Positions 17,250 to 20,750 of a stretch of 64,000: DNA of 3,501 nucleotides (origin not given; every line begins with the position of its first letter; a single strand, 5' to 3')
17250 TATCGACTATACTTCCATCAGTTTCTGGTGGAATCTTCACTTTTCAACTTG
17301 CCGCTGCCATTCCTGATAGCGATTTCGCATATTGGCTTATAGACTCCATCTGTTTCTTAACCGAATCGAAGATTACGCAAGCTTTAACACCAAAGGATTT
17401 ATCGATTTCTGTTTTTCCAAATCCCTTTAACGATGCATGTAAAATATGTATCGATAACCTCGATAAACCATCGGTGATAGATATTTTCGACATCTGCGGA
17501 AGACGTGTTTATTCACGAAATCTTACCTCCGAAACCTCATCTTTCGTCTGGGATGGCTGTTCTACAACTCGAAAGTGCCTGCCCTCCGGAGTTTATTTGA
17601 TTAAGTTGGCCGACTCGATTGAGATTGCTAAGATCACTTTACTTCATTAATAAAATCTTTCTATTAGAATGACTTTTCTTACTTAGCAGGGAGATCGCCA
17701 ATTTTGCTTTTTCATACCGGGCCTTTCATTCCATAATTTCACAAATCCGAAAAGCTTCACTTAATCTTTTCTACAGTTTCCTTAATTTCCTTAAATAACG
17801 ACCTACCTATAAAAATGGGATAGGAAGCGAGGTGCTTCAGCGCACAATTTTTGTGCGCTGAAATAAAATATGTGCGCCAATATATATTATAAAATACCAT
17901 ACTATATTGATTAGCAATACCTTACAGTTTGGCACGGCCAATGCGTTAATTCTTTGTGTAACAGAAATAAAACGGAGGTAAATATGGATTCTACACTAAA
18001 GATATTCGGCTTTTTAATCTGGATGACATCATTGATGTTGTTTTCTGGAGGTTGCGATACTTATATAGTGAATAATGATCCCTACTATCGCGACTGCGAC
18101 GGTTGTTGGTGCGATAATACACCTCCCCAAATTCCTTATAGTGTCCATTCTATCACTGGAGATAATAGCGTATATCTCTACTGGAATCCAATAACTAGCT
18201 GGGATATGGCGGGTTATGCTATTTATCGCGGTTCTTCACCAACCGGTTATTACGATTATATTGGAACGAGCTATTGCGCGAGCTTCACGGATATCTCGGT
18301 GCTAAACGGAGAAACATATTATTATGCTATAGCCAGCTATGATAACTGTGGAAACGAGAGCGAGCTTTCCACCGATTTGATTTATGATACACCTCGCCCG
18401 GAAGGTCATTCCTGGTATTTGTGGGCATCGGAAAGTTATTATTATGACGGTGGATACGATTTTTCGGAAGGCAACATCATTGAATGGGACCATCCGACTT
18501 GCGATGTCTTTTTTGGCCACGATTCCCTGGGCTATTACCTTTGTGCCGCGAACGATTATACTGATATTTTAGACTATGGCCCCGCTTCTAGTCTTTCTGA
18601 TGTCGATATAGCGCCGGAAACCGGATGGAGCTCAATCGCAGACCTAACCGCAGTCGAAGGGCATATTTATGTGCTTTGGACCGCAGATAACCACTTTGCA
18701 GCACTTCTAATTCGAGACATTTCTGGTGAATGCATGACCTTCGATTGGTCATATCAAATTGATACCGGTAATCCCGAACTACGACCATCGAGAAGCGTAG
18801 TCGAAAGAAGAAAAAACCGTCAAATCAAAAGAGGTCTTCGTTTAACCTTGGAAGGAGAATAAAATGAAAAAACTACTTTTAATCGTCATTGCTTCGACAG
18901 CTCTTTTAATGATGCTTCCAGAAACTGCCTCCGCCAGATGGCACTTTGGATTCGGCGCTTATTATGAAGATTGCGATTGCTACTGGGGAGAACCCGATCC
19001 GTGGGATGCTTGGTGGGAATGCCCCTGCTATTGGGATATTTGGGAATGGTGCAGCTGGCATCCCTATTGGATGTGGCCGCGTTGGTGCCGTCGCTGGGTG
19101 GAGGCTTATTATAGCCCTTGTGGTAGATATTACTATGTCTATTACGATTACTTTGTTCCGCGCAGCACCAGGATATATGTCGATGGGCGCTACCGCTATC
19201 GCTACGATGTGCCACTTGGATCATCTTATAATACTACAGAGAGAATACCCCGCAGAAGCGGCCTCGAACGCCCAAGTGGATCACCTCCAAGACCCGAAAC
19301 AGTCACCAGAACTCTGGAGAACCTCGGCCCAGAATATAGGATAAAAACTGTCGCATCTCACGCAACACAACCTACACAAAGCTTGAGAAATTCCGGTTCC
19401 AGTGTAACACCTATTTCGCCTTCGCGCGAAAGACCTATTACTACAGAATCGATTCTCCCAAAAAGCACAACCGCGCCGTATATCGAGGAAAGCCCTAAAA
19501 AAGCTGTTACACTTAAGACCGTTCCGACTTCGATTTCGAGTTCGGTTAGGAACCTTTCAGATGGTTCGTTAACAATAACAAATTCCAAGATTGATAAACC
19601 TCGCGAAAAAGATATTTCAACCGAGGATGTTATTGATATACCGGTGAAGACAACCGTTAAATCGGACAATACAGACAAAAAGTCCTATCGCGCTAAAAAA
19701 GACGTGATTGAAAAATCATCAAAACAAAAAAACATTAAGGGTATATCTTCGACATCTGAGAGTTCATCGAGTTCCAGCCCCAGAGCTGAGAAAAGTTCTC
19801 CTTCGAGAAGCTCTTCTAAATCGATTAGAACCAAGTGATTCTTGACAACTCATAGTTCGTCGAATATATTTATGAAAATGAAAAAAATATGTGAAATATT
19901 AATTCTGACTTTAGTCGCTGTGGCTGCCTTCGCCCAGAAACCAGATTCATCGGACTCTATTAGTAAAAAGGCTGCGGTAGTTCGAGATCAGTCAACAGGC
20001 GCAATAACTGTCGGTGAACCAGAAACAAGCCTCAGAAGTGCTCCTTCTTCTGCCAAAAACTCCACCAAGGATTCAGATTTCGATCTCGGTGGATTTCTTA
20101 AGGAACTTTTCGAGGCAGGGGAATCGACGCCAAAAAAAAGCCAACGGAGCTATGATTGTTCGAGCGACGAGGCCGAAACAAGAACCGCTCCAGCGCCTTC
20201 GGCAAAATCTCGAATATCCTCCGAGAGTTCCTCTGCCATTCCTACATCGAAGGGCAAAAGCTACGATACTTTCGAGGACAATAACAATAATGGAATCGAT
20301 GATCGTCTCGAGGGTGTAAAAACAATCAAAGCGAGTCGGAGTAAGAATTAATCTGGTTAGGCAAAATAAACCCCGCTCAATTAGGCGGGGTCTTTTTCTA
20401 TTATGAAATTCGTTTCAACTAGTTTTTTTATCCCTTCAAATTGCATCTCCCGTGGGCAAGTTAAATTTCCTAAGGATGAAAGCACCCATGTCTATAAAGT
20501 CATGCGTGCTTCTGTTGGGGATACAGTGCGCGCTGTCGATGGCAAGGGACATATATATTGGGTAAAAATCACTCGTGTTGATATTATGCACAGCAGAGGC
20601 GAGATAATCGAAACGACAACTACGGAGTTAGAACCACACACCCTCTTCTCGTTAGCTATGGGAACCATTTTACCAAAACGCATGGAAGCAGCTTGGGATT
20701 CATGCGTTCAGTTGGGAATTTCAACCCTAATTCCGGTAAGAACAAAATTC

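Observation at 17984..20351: Three-gene secreted operon: FN3 lipoprotein, a Trp/Cys/Tyr-rich domain protein and a serine-rich disordered protein, behind an operator-like palindrome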

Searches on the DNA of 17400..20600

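Call 91: search_rna_families(source=window, start=17400, end=20600, threshold=evalue, max_evalue=1)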
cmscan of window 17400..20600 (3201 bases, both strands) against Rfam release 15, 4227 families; matches with E-value up to 1: 3.
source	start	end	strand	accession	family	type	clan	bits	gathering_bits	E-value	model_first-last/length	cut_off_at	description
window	20335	20429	+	RF01770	rimP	Cis-reg; leader;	-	24.4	47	0.62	1-102/102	no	Gammaprotebacteria rimP leader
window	20363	20490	-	RF00513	Trp_leader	Cis-reg; leader;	-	21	41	0.53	1-100/100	no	Tryptophan operon leader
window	20365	20430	-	RF00512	Leu_leader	Cis-reg; leader;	-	20.3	50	0.58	1-148/148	no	Leucine operon leader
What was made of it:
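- Tried and rejected: An Rfam scan of 17400-20600 gave nothing above noise (call 91).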
